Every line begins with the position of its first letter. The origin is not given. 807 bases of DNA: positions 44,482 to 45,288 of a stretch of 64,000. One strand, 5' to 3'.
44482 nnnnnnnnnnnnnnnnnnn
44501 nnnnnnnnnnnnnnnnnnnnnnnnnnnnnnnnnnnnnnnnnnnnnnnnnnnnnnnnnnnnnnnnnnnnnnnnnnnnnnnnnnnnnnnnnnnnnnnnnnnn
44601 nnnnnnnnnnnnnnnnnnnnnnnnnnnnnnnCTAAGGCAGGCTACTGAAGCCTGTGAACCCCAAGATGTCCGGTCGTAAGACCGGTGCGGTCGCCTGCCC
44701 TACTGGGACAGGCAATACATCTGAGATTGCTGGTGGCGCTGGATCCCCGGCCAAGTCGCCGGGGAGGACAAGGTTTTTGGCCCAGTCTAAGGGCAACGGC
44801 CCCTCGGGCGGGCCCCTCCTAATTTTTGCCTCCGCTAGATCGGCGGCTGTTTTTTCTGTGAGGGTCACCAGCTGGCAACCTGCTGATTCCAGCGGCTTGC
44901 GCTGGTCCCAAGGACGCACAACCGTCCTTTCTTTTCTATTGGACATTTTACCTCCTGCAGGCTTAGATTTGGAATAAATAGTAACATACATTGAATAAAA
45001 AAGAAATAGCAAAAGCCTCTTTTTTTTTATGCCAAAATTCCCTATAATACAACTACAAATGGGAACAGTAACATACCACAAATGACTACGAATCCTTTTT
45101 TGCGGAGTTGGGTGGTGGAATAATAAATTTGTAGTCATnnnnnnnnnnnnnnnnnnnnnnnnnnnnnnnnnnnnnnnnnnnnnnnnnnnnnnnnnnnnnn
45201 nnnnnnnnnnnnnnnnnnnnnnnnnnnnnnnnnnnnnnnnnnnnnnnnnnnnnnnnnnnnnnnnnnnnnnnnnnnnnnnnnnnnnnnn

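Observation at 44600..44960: Unclassified ~360-nt GC-rich structured island between gpmI and the MsbA-like ABC exporter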

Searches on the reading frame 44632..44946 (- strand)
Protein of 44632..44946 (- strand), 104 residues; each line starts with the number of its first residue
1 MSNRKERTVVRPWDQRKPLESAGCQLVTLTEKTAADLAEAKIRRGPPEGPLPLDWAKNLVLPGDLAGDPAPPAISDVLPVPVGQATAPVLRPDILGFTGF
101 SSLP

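Call 8: search_protein_families(library=pfam, proteins=[window:44632-44946:-], max_evalue=1)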
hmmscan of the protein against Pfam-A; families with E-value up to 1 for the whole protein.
window:44632-44946:- (104 aa): 0 families

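Call 9: search_protein_families(library=ncbifam, proteins=[window:44632-44946:-], max_evalue=1)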
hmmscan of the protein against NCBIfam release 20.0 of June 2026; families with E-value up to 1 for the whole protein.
window:44632-44946:- (104 aa): 1 family
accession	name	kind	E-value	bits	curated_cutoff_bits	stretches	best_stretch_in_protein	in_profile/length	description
NF053616.1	RegAfsSStmc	equivalog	0.13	12.8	60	0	1-28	1-28/59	regulatory protein AfsS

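Call 11: find_homologous_proteins(query=window:44635-44946:-, max_evalue=0.01)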
Query seq(104 aa) (104 aa): 1 proteins with E <= 0.01 among 13 candidates.
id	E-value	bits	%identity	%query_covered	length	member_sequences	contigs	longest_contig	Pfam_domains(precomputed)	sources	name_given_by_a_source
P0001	9.3e-62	224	100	100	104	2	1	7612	-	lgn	-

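Call 18: find_homologous_proteins(query=A1, max_evalue=1)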
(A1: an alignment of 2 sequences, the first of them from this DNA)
Query A1 (2 sequences) (104 aa, profile of the alignment): 2 proteins with E <= 1 among 39 candidates.
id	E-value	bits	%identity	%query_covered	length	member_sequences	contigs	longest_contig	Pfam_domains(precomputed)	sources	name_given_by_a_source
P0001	2.6e-59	216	100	100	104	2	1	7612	-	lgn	-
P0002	2.4e-4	39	50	19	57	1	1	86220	-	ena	-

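Call 20: find_encoding_contigs(protein=P0002, flank=5000, max_places=4)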
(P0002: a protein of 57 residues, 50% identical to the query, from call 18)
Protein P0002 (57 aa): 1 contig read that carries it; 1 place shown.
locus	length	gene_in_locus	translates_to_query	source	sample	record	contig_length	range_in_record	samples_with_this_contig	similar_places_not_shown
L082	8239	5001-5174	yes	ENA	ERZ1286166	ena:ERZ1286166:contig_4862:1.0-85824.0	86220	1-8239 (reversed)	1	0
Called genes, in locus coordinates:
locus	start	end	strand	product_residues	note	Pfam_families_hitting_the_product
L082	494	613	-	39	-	-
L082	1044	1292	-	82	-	-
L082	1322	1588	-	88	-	PF02397:Bac_transf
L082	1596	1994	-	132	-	PF02397:Bac_transf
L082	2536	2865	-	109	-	PF08713:DNA_alkylation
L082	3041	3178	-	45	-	-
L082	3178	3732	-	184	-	PF00005:ABC_tran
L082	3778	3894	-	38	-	-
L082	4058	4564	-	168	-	PF00664:ABC_membrane (weak)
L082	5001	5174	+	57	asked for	-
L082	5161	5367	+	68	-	-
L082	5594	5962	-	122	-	PF01676:Metalloenzyme, PF01663:Phosphodiest (weak)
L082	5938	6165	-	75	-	-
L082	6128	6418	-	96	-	PF06415:iPGM_N (weak)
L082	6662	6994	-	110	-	-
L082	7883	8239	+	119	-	?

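Call 29: search_protein_families(library=phrogs, proteins=[window:44635-44946:-], max_evalue=1)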
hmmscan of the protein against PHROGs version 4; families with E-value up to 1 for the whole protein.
seq(104 aa): 0 families

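Call 33: find_related_loci(query=A1, collection=metagenome_contigs, flank=5000)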
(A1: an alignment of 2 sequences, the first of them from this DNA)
Query A1 (104 aa) in metagenome_contigs; peptide patterns used: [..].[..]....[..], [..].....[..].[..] (x = any residue, [..] = any of these).
193 stretches matched a pattern, but none encodes a relative of the query by tblastn (E <= 1e-3).
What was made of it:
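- Tried and rejected: The JGI metagenome scan with peptide patterns found nothing (call 33).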

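Call 37: search_protein_representatives(protein=P0001)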
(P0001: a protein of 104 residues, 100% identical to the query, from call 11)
Query: 104 residues. Proteins with E-value up to 0.001 (for the whole library): 1; up to 1e-10: 1; up to 1e-30: 1. The best 1 are listed.
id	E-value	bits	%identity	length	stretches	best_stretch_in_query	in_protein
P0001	3.0e-62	224.1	100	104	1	1-104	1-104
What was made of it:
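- On Any described protein family (Pfam, NCBIfam, PHROGs, PADLOC, PDB sequences): Exhaustive phmmer returns only the query itself (call 37).
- Its only match is itself among 5.8 billion clustered and 1.84 billion representative proteins (calls 11, 18, 37). There are no homologues elsewhere (call 37).
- Tried and rejected: The exhaustive phmmer search found only the query (call 37).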

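Call 48: list_cluster_members(proteins=[P0001, P0002])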
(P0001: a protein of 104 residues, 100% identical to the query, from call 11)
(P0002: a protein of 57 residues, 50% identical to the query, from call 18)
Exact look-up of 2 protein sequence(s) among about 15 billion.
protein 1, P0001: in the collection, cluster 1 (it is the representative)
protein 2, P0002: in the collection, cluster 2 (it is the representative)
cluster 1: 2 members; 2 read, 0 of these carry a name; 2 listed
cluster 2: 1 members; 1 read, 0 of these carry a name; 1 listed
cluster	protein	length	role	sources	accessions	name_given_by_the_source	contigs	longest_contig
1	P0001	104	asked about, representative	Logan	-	-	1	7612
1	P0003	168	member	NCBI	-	-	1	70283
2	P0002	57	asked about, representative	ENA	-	-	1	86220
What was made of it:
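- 44632..44946 (-): Small ORF of 104 codons plus stop (P0001). NCBI annotates the 168-aa version that starts at 45138. The 168-aa NCBI member is in call 48.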

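Call 52: predict_structure(protein=P0001)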
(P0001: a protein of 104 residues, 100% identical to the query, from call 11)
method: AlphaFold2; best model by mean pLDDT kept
length: 104 residues; sequences in the alignment: 1
mean_pLDDT: 56.5   pTM: 0.14
mean pLDDT of the five models: 56.5, 53.3, 49.9, 40.2, 38.7
residues with pLDDT >= 90: 0; 70-90: 0; 50-70: 95; < 50: 9
segments of 3 or more residues with pLDDT < 50: none
pLDDT, mean of each block of 10 residues (from residue 1): 61 60 57 51 60 61 54 57 54 54 49
secondary structure, 60 per line:
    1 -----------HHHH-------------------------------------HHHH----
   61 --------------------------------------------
elements in order: H12-15 H53-56
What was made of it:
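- AlphaFold2 without an alignment gives no fold (pLDDT 56, pTM 0.14; call 52).
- Tried and rejected: The result was uninformative, with pLDDT 56 (call 52).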

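Call 53: search_solved_structures(query=A1, max_evalue=10, show_alignments=3)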
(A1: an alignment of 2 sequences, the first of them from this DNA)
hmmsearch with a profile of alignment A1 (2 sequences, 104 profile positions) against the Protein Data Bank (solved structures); distinct sequences matched with E-value up to 10: 0.
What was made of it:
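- On Helix-hairpin-helix (ComEA-like) motif: A profile search of the PDB gives no hit at E up to 10 (call 53).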

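Call 77: search_protein_families(library=padloc, proteins=[window:44635-44946:-], max_evalue=1)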
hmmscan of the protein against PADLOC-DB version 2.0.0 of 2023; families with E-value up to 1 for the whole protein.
seq(104 aa): 0 families

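Call 84: search_dna_similar(query=window:44635-44946:-, collection=phages, mode=protein, max_evalue=1, max_rows=8)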
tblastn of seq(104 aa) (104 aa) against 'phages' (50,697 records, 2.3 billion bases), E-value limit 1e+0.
No match.

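Call 85: search_dna_similar(query=window:44635-44946:-, collection=plasmids, mode=protein, max_evalue=1, max_rows=8)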
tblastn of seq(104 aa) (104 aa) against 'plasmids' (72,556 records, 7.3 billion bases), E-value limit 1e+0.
No match.
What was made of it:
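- No donor was found (calls 37, 84, 85).
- Tried and rejected: tblastn against phages and plasmids found nothing (calls 84, 85).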

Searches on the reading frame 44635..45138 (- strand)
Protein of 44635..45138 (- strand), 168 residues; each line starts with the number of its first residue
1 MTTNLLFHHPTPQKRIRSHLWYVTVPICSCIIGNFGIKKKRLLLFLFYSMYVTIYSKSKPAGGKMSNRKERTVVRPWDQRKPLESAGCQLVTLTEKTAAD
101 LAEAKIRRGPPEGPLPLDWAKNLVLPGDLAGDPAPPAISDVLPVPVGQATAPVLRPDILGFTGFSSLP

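Call 81: find_encoding_contigs(protein=window:44635-45138:-, flank=1000, max_places=3)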
Protein window:44635-45138:- (168 aa): no gene with exactly this product is on record in the collection.
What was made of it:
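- Tried and rejected: The look-up failed (call 81).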
